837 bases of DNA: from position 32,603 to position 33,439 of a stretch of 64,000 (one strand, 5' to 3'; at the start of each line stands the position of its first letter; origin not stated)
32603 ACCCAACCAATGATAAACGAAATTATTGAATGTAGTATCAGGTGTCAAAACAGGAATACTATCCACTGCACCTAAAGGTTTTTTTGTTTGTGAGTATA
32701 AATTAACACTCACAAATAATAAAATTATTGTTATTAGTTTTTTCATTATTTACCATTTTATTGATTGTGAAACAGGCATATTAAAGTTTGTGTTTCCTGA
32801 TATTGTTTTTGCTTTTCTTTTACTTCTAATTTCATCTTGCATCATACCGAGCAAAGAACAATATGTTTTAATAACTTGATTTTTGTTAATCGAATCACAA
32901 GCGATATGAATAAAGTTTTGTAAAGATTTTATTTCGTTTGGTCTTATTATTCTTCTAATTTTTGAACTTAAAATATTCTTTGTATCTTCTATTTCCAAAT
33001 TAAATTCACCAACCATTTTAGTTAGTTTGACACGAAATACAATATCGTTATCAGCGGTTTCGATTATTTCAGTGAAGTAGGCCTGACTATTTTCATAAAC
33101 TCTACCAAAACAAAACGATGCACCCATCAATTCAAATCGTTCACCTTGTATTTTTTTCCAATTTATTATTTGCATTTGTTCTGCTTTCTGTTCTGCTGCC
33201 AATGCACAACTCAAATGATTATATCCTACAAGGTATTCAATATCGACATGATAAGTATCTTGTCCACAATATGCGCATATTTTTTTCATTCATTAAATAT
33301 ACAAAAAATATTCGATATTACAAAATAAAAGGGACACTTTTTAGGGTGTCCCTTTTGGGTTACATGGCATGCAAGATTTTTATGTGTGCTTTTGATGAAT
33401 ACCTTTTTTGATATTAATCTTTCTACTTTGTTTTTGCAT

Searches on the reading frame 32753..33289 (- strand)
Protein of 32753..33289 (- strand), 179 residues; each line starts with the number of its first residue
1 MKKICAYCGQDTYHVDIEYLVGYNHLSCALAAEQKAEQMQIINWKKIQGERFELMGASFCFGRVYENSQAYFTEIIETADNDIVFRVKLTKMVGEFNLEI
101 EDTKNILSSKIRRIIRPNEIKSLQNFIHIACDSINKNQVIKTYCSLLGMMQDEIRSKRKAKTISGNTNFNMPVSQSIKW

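Call 76: search_protein_families(library=pfam, proteins=[window:32753-33289:-], max_evalue=0.1)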
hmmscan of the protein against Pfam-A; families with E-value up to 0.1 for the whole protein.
window:32753-33289:- (179 aa): 2 families
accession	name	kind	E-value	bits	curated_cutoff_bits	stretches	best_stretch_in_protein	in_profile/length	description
PF23553.1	NELF-A_N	-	0.0015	18.9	27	0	14-92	44-120/146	NELF-A N-terminal domain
PF06453.16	LT-IIB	-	0.053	13.9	25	0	45-100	4-57/122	Type II heat-labile enterotoxin , B subunit (LT-IIB)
